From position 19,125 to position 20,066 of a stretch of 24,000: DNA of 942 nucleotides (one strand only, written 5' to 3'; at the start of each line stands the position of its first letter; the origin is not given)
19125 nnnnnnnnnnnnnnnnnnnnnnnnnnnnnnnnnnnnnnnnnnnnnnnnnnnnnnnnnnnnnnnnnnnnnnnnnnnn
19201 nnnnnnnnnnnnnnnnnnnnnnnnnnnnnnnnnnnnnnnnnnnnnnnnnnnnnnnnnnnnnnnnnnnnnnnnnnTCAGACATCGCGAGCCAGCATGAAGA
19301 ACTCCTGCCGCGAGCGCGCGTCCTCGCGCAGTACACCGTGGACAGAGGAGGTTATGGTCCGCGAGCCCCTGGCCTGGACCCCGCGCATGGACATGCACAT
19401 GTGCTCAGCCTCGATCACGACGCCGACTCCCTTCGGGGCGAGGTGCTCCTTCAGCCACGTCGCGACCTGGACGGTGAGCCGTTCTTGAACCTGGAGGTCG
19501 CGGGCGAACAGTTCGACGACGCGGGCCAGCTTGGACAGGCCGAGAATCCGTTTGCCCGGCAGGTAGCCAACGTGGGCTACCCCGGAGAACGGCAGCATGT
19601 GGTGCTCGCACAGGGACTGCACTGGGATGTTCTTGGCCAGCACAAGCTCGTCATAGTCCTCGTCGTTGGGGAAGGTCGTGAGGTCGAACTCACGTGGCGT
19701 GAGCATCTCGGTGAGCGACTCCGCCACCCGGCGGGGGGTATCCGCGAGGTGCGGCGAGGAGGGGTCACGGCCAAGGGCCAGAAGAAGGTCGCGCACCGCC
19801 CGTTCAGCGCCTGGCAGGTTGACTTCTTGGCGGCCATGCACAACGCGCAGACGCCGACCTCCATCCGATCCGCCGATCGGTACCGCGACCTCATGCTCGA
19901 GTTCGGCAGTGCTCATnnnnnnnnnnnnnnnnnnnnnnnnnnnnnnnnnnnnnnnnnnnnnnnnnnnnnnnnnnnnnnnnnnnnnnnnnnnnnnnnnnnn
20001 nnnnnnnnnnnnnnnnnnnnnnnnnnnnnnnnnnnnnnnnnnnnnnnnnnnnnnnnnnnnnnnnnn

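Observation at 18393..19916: Heliorhodopsin immediately downstream of a stand-alone GTP cyclohydrolase I (folE) on the same strand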

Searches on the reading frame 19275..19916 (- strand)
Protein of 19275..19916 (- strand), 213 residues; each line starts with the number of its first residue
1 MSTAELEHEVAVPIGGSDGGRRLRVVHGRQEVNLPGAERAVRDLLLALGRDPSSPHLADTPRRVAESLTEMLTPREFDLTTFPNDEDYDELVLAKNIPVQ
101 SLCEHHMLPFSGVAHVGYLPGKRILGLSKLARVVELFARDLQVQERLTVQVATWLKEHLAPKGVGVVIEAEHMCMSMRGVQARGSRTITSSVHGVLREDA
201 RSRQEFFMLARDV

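Call 4: search_protein_families(library=pfam, proteins=[window:19275-19916:-])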
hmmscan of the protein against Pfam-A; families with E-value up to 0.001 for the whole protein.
window:19275-19916:- (213 aa): 1 family
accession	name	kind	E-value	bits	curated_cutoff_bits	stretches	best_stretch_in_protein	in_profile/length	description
PF01227.27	GTP_cyclohydroI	-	2.3e-65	219.8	27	1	38-210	2-178/179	GTP cyclohydrolase I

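Call 14: find_homologous_proteins(query=window:19275-19916:-, max_evalue=1e-10)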
Query window:19275-19916:- (213 aa): 8000 proteins with E <= 1e-10 among 8000 candidates; the best 120 are listed.
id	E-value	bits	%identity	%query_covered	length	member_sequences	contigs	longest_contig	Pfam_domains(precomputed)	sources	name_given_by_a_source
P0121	7.1e-127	439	94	100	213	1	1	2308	PF01227.28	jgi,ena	-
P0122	1.7e-126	438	93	100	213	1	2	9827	PF01227.28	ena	-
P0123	3.4e-126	437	94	100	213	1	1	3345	PF01227.28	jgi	-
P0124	8.5e-126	435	93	100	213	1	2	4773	PF01227.28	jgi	-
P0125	2.4e-125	434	93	100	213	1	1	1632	PF01227.28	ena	-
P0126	6.0e-125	433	93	100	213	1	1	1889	PF01227.28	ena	-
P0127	2.6e-124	430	92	100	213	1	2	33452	PF01227.28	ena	-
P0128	4.7e-124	430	92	100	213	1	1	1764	PF01227.28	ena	-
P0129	6.8e-124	429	92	100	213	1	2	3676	PF01227.28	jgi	jgi:GTP cyclohydrolase I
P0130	8.3e-124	429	92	99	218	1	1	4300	PF01227.28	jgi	-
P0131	8.8e-124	429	92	100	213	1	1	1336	PF01227.28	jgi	jgi:GTP cyclohydrolase IA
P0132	2.5e-123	427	92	100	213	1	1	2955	PF01227.28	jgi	jgi:GTP cyclohydrolase I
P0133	2.5e-123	427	91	100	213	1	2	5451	PF01227.28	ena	-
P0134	6.9e-123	426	92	100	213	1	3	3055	PF01227.28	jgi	-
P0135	6.9e-123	426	91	100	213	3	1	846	PF01227.28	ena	-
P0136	7.3e-123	426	91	100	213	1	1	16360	PF01227.28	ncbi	-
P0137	1.5e-122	425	91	100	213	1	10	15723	PF01227.28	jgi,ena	jgi:GTP cyclohydrolase I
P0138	1.7e-122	425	91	100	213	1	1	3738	PF01227.28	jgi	-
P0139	2.1e-122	424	91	100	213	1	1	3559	PF01227.28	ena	-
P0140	2.8e-122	424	91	100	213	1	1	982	PF01227.28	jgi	-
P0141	2.8e-122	424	91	100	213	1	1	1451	PF01227.28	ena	-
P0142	3.1e-122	424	91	100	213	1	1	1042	PF01227.28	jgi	jgi:GTP cyclohydrolase I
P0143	3.2e-122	424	91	100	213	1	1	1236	PF01227.28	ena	-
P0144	3.5e-122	424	90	100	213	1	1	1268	PF01227.28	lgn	-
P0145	3.6e-122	423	91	100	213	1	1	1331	PF01227.28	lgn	-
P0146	3.9e-122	423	91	100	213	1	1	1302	PF01227.28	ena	-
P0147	4.1e-122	423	91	100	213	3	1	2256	PF01227.28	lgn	-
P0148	4.8e-122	423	91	100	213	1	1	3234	PF01227.28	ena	-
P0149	5.2e-122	423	91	100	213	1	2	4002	PF01227.28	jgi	jgi:GTP cyclohydrolase I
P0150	6.8e-122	423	91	100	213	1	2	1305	PF01227.28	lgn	-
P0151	7.4e-122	422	90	100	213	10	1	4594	PF01227.28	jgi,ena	-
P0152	7.5e-122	422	90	100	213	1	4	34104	PF01227.28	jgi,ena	-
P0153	7.8e-122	422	90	100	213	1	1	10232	PF01227.28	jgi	jgi:GTP cyclohydrolase IA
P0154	9.0e-122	422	90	100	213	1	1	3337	PF01227.28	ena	-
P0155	9.0e-122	422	90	100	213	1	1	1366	PF01227.28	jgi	jgi:GTP cyclohydrolase I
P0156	9.3e-122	422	90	99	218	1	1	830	PF01227.28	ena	-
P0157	1.2e-121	422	90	100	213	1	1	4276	PF01227.28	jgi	-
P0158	1.4e-121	422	91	100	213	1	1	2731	PF01227.28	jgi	jgi:GTP cyclohydrolase I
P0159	1.6e-121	421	91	100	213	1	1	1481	PF01227.28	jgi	jgi:GTP cyclohydrolase I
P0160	3.1e-121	420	89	100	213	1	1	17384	PF01227.28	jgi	-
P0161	3.2e-121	420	90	100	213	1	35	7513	PF01227.28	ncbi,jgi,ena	jgi:GTP cyclohydrolase IA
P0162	4.5e-121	420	90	100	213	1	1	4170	PF01227.28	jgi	jgi:GTP cyclohydrolase I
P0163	6.7e-121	419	90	100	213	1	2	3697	PF01227.28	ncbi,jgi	jgi:GTP cyclohydrolase I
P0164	8.1e-121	419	89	100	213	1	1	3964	PF01227.28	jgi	-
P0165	8.4e-121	419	90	100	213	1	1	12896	PF01227.28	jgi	jgi:GTP cyclohydrolase I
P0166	8.7e-121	419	89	100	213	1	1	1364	PF01227.28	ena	-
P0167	8.9e-121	419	90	100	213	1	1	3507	PF01227.28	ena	-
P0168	1.1e-120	419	89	100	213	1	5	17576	PF01227.28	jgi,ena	jgi:GTP cyclohydrolase I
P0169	1.3e-120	418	90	100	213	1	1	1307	PF01227.28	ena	-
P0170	1.3e-120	418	89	100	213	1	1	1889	PF01227.28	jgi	-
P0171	1.4e-120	418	89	100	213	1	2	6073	PF01227.28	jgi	jgi:GTP cyclohydrolase I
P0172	1.6e-120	418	89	100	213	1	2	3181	PF01227.28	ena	-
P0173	2.0e-120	418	90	100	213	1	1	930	PF01227.28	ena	-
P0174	2.3e-120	418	89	100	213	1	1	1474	PF01227.28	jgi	-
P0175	2.3e-120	418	89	100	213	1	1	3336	PF01227.28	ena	-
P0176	2.3e-120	418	90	100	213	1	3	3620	PF01227.28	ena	-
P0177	2.4e-120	418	90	100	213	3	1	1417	PF01227.28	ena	-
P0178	2.4e-120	418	89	100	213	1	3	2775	PF01227.28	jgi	jgi:GTP cyclohydrolase IA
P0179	3.0e-120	417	89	100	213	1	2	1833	PF01227.28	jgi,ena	jgi:GTP cyclohydrolase I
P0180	3.6e-120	417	90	100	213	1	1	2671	PF01227.28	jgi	jgi:GTP cyclohydrolase IA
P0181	4.1e-120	417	89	100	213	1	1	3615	PF01227.28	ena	-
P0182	4.2e-120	417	89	100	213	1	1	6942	PF01227.28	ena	-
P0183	4.3e-120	417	90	100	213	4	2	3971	PF01227.28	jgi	jgi:GTP cyclohydrolase I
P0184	5.6e-120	416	89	100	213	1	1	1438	PF01227.28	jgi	jgi:GTP cyclohydrolase I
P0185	7.5e-120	416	89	100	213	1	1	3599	PF01227.28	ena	-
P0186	8.6e-120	416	89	100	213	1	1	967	PF01227.28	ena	-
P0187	1.1e-119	415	89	100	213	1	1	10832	PF01227.28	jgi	-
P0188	1.3e-119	415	90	100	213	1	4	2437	PF01227.28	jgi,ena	-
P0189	1.8e-119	415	89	100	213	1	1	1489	PF01227.28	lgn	-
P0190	1.8e-119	415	89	99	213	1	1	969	PF01227.28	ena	-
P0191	1.9e-119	415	89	100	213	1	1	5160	PF01227.28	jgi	jgi:GTP cyclohydrolase I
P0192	2.1e-119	414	89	100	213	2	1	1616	PF01227.28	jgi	jgi:GTP cyclohydrolase I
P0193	2.5e-119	414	89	100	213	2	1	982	PF01227.28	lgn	-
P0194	2.8e-119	414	89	100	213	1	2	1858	PF01227.28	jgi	-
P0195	2.9e-119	414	89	100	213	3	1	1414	PF01227.28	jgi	-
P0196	3.0e-119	414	89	100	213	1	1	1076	PF01227.28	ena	-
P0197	4.4e-119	413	88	100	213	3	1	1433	PF01227.28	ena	-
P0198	4.7e-119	413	88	100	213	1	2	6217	PF01227.28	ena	-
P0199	5.7e-119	413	88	100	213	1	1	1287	PF01227.28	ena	-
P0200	6.3e-119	413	88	100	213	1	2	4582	PF01227.28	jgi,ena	-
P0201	6.5e-119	413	90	100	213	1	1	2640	PF01227.28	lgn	-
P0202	6.7e-119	413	89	100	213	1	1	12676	PF01227.28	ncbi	ncbi:MAG: GTP cyclohydrolase I FolE [Dermatophilaceae bacterium]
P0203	6.8e-119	413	89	100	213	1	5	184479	PF01227.28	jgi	-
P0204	1.1e-118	412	89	100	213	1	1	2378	PF01227.28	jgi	jgi:GTP cyclohydrolase I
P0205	1.4e-118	412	88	100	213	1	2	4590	PF01227.28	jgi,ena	jgi:GTP cyclohydrolase I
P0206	1.4e-118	412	93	95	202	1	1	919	PF01227.28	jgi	-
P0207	2.3e-118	411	89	98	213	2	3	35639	PF01227.28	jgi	jgi:GTP cyclohydrolase I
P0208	2.3e-118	411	88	100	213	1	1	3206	PF01227.28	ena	-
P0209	2.7e-118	411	88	100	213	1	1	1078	PF01227.28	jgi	jgi:GTP cyclohydrolase IA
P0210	2.9e-118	411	88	100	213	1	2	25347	PF01227.28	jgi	jgi:GTP cyclohydrolase I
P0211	3.4e-118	410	89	100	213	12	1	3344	PF01227.28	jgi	jgi:GTP cyclohydrolase I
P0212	3.9e-118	410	89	100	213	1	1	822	PF01227.28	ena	-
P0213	4.0e-118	410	88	100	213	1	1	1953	PF01227.28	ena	-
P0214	4.0e-118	410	93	95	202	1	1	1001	PF01227.28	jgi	jgi:GTP cyclohydrolase I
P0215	4.1e-118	410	88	100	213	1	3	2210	PF01227.28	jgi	jgi:GTP cyclohydrolase I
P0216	4.1e-118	410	88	100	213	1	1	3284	PF01227.28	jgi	jgi:GTP cyclohydrolase I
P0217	5.4e-118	410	88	100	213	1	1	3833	PF01227.28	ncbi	ncbi:MAG: GTP cyclohydrolase I FolE [Dermatophilaceae bacterium]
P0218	5.8e-118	410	89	100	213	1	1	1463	PF01227.28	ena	-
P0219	6.8e-118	410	87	100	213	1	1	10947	PF01227.28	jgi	jgi:GTP cyclohydrolase IA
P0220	6.9e-118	409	87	100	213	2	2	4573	PF01227.28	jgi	-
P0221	7.9e-118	409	87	100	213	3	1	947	PF01227.28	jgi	jgi:GTP cyclohydrolase IA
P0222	9.4e-118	409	88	100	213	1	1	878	PF01227.28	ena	-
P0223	1.1e-117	409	87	100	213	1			PF01227.28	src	-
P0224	1.1e-117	409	89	100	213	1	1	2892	PF01227.28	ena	-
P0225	1.2e-117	409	89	99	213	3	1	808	PF01227.28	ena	-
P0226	1.4e-117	409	87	99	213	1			PF01227.28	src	-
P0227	1.9e-117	408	87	100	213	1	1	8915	PF01227.28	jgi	jgi:GTP cyclohydrolase I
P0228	2.0e-117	408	88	99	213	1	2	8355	PF01227.28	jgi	jgi:GTP cyclohydrolase I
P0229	2.8e-117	408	88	99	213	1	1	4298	PF01227.28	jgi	jgi:GTP cyclohydrolase IA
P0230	3.5e-117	407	88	99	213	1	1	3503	PF01227.28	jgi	-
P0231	3.6e-117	407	88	99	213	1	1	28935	PF01227.28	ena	-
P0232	4.0e-117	407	87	99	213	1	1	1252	PF01227.28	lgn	-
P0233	4.6e-117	407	88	99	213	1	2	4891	PF01227.28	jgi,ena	jgi:GTP cyclohydrolase I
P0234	4.8e-117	407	88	100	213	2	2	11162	PF01227.28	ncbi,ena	ncbi:MAG: GTP cyclohydrolase I FolE [Actinomycetota bacterium]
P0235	4.9e-117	407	89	100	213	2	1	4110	PF01227.28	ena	-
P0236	5.1e-117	407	88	99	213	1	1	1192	PF01227.28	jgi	-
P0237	5.6e-117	407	87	100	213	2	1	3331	PF01227.28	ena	-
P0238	6.2e-117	406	92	95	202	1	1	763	PF01227.28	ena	-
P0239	6.7e-117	406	87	100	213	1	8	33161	PF01227.28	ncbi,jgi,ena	jgi:GTP cyclohydrolase I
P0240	8.8e-117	406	87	100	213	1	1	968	PF01227.28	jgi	-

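Call 15: find_encoding_contigs(protein=P0203, flank=8000, max_places=5)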
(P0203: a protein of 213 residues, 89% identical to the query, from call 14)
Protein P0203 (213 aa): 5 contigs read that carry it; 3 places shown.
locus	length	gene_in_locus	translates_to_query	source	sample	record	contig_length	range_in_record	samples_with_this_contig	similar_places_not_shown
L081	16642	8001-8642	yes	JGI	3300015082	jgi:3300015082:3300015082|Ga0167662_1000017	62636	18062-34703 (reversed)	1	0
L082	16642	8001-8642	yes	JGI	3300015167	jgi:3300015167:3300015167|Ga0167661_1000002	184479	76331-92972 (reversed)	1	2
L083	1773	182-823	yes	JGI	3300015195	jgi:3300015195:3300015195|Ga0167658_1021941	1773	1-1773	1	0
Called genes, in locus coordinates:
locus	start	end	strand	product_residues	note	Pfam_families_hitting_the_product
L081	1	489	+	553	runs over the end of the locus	PF00501:AMP-binding, PF13193:AMP-binding_C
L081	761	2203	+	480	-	PF03816:LytR_cpsA_psr, PF13399:LytR_C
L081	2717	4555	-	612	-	PF17297:PEPCK_N, PF00821:PEPCK_GTP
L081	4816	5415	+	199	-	PF27105:Rv1265_N, PF27540:Mb1296_C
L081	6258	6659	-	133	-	PF14534:DUF4440 (weak), PF12680:SnoaL_2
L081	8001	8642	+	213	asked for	PF01227:GTP_cyclohydroI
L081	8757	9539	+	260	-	PF18761:Heliorhodopsin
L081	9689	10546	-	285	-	PF05368:NmrA, PF13460:NAD_binding_10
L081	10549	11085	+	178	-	-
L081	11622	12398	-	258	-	PF13490:zf-HC2, PF22618:RskA_N (weak), PF10099:RskA_C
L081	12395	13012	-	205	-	PF07638:Sigma70_ECF (weak), PF04542:Sigma70_r2, PF08281:Sigma70_r4_2, PF04545:Sigma70_r4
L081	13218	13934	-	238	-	PF04203:Sortase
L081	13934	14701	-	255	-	-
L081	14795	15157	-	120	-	-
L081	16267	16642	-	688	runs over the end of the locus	PF01118:Semialdhyde_dh (faint)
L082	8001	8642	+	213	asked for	PF01227:GTP_cyclohydroI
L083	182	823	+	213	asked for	PF01227:GTP_cyclohydroI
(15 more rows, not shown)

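Call 17: find_related_loci(query=window:19275-19916:-, collection=metagenome_contigs, flank=6000)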
Query window:19275-19916:- (213 aa) in metagenome_contigs; peptide patterns used: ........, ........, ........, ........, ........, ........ (x = any residue, [..] = any of these).
600 stretches matched a pattern (row limit reached: there are more); 420 encode a relative of the query (tblastn E <= 1e-3); the best 80 are kept; 80 distinct loci.
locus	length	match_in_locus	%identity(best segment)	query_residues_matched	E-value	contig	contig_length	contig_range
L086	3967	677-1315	90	1-213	2e-129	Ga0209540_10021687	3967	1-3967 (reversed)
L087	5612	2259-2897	88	1-213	3e-125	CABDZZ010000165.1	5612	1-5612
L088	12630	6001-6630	87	1-210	3e-122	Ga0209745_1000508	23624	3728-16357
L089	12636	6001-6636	86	1-212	9e-122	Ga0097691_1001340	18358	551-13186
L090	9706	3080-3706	85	1-209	1e-118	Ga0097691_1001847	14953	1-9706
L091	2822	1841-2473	85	1-211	3e-122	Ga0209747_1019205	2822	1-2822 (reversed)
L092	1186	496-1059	76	22-209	9e-99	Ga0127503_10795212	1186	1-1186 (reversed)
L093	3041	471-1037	65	23-211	1e-82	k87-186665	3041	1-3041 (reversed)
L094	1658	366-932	68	21-209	1e-83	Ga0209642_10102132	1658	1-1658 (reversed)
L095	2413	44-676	62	12-209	3e-81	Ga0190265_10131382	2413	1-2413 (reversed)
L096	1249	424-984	67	23-209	1e-83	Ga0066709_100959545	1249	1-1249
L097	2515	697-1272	63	7-209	2e-79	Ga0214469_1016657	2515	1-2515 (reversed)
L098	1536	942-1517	61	7-209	3e-81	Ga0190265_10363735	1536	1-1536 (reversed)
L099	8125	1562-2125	63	23-210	3e-76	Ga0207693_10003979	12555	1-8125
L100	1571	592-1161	64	20-209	2e-80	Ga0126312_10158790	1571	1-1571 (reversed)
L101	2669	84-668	63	15-209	7e-74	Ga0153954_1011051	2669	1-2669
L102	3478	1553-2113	63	23-209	2e-72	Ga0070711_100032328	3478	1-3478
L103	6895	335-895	63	23-209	4e-71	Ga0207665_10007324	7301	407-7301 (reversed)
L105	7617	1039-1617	62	17-209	2e-69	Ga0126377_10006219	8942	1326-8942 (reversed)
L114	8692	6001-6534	55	38-211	8e-55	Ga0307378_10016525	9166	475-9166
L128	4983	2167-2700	54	38-211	4e-53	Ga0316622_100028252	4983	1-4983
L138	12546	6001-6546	53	24-200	4e-53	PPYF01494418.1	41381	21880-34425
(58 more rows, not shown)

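Call 20: search_protein_families(library=pfam, proteins=[L087:2958-4199:+, L089:6698-7993:+, L090:3743-5020:+, L088:6420-7859:+, L089:8284-10308:+, L090:5955-8105:+, L089:3729-4865:+, L088:3711-5147:-, L090:870-2252:-, L088:5182-5937:-])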
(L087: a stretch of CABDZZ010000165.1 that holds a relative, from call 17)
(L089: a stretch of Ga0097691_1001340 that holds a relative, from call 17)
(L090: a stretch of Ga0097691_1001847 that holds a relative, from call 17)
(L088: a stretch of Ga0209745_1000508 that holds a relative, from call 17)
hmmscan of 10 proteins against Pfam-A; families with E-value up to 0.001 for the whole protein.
L087:2958-4199:+ (414 aa): 9 families
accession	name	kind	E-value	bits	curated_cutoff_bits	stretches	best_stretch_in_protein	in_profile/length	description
PF07992.20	Pyr_redox_2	-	2.5e-66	224.5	26.1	1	14-311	3-291/291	Pyridine nucleotide-disulphide oxidoreductase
PF00070.33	Pyr_redox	-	9.8e-18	64.9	22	1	155-234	1-80/82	Pyridine nucleotide-disulphide oxidoreductase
PF14759.12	Reductase_C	-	1.3e-16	61.3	25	1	330-413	1-84/85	Reductase C-terminal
PF21791.3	MDHAR3-like_C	-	1.9e-05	25.2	27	1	328-399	1-75/88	Monodehydroascorbate reductase 3-like, C-terminal domain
PF02826.25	2-Hacid_dh_C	-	0.0001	22.2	25.1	0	152-187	35-70/178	D-isomer specific 2-hydroxyacid dehydrogenase, NAD binding domain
PF01266.30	DAO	-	0.00044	20.3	27.9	0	155-185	1-31/353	FAD dependent oxidoreductase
PF01262.27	AlaDh_PNT_C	-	0.00058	19.8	23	1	152-185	27-60/214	Alanine dehydrogenase/PNT, C-terminal domain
PF01134.28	GIDA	-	0.00088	18.9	22.1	0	156-184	2-30/391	Glucose inhibited division protein A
PF13241.12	NAD_binding_7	-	0.00095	20.2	22.1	0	154-187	8-42/104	Putative NAD(P)-binding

L089:6698-7993:+ (432 aa): 6 families
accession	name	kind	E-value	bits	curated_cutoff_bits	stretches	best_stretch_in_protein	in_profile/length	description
PF07992.20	Pyr_redox_2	-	9.9e-65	219.3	26.1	1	20-316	3-291/291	Pyridine nucleotide-disulphide oxidoreductase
PF14759.12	Reductase_C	-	3.7e-18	66.3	25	1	335-419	1-85/85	Reductase C-terminal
PF00070.33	Pyr_redox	-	4.7e-18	65.9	22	1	161-240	1-81/82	Pyridine nucleotide-disulphide oxidoreductase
PF13738.12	Pyr_redox_3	-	4.1e-06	26.7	30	1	79-290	87-305/305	Pyridine nucleotide-disulphide oxidoreductase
PF21791.3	MDHAR3-like_C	-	0.00014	22.4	27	1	333-380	1-50/88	Monodehydroascorbate reductase 3-like, C-terminal domain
PF02826.25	2-Hacid_dh_C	-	0.00016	21.5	25.1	0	157-191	34-68/178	D-isomer specific 2-hydroxyacid dehydrogenase, NAD binding domain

L090:3743-5020:+ (426 aa): 7 families
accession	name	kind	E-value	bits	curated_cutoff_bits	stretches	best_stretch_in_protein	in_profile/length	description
PF07992.20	Pyr_redox_2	-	2.3e-65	221.4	26.1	1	24-320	3-291/291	Pyridine nucleotide-disulphide oxidoreductase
PF00070.33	Pyr_redox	-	9.4e-17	61.7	22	1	165-243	1-80/82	Pyridine nucleotide-disulphide oxidoreductase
PF14759.12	Reductase_C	-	1.6e-14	54.6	25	1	339-422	1-84/85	Reductase C-terminal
PF21791.3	MDHAR3-like_C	-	0.00011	22.8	27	1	337-384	1-50/88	Monodehydroascorbate reductase 3-like, C-terminal domain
PF13738.12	Pyr_redox_3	-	0.00011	22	30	1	84-294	88-305/305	Pyridine nucleotide-disulphide oxidoreductase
PF01266.30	DAO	-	0.0005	20.1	27.9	0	214-273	158-217/353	FAD dependent oxidoreductase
PF01262.27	AlaDh_PNT_C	-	0.00059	19.8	23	0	161-196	24-61/214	Alanine dehydrogenase/PNT, C-terminal domain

L088:6420-7859:+ (480 aa): 10 families
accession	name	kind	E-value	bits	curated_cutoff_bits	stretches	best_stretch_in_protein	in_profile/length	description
PF07992.20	Pyr_redox_2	-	1.2e-68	232.1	26.1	1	81-377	3-291/291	Pyridine nucleotide-disulphide oxidoreductase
PF00070.33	Pyr_redox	-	1.2e-19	71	22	1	222-299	1-79/82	Pyridine nucleotide-disulphide oxidoreductase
PF14759.12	Reductase_C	-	1e-15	58.4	25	1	396-479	1-84/85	Reductase C-terminal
PF01134.28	GIDA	-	2e-05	24.3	22.1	0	223-251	2-30/391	Glucose inhibited division protein A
PF13241.12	NAD_binding_7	-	9.1e-05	23.4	22.1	0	221-257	8-45/104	Putative NAD(P)-binding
PF13738.12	Pyr_redox_3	-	0.00012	21.9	30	1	141-351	88-305/305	Pyridine nucleotide-disulphide oxidoreductase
PF01262.27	AlaDh_PNT_C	-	0.00029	20.8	23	1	218-256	24-64/214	Alanine dehydrogenase/PNT, C-terminal domain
PF21791.3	MDHAR3-like_C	-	0.00071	20.2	27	0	394-465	1-75/88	Monodehydroascorbate reductase 3-like, C-terminal domain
PF01593.30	Amino_oxidase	-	0.00071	19.4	19.8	1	264-317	203-257/443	Flavin containing amine oxidoreductase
PF02826.25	2-Hacid_dh_C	-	0.00089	19.1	25.1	0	218-254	34-70/178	D-isomer specific 2-hydroxyacid dehydrogenase, NAD binding domain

L089:8284-10308:+ (675 aa): 2 families
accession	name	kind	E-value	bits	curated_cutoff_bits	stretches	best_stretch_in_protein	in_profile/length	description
PF00723.27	Glyco_hydro_15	-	3e-59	201.5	22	1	299-663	3-426/427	Glycosyl hydrolases family 15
PF19291.4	TREH_N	-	1.2e-15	57.8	23.1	1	81-204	13-126/211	Trehalase-like, N-terminal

L090:5955-8105:+ (717 aa): 8 families
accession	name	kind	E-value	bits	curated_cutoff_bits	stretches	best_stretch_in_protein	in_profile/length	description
PF07992.20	Pyr_redox_2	-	2e-55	188.7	26.1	1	154-454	2-282/291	Pyridine nucleotide-disulphide oxidoreductase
PF00070.33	Pyr_redox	-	8.2e-17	61.9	22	1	311-384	2-72/82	Pyridine nucleotide-disulphide oxidoreductase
PF00581.25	Rhodanese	-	2.5e-16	60.4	22.2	1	623-707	2-96/102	Rhodanese-like domain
PF02852.28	Pyr_redox_dim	-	9.7e-09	35.8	25.3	1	498-597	4-103/110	Pyridine nucleotide-disulphide oxidoreductase, dimerisation domain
PF01593.30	Amino_oxidase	-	7.4e-08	32.5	19.8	0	215-260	207-252/443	Flavin containing amine oxidoreductase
PF13450.12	NAD_binding_8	-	6.8e-06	26.7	21.9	0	313-343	1-31/68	NAD(P)-binding Rossmann-like domain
PF01262.27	AlaDh_PNT_C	-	0.00015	21.7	23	0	299-349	19-69/214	Alanine dehydrogenase/PNT, C-terminal domain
PF13738.12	Pyr_redox_3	-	0.00025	20.9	30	0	147-260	159-263/305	Pyridine nucleotide-disulphide oxidoreductase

L089:3729-4865:+ (379 aa): 10 families
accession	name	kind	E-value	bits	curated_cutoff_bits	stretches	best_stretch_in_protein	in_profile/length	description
PF07992.20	Pyr_redox_2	-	2.1e-49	168.9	26.1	1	20-343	2-291/291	Pyridine nucleotide-disulphide oxidoreductase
PF00070.33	Pyr_redox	-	3.7e-14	53.4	22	1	177-259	2-69/82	Pyridine nucleotide-disulphide oxidoreductase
PF01266.30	DAO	-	1.3e-06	28.7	27.9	0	20-50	1-31/353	FAD dependent oxidoreductase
PF01593.30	Amino_oxidase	-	2.1e-06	27.8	19.8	0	316-350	408-442/443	Flavin containing amine oxidoreductase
PF01134.28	GIDA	-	1.7e-05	24.5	22.1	0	21-54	2-35/391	Glucose inhibited division protein A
PF03486.20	HI0933_like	-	2.7e-05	24.2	50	0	20-52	2-34/244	HI0933-like protein Rossmann domain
PF00890.30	FAD_binding_2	-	2.8e-05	23.9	20.4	1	20-52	1-33/414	FAD binding domain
PF13450.12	NAD_binding_8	-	5.1e-05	23.9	21.9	1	23-52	1-30/68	NAD(P)-binding Rossmann-like domain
PF01494.25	FAD_binding_3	-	0.00015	21.6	22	0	20-52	3-35/349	FAD binding domain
PF13738.12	Pyr_redox_3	-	0.00016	21.5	30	0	22-52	1-32/305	Pyridine nucleotide-disulphide oxidoreductase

L088:3711-5147:- (479 aa): 1 family
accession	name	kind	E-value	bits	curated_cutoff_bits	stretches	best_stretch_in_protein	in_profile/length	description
PF07690.21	MFS_1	-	2.3e-32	112.7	33.4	2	55-394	4-343/347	Major Facilitator Superfamily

L090:870-2252:- (461 aa): 1 family
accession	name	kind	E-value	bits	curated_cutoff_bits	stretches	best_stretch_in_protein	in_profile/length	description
PF07690.21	MFS_1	-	9.1e-31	107.5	33.4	1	48-387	4-343/347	Major Facilitator Superfamily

L088:5182-5937:- (252 aa): 1 family
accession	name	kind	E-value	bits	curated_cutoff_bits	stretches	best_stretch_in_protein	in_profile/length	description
PF12840.13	HTH_20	-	1e-11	45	27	1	43-93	1-50/51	Helix-turn-helix domain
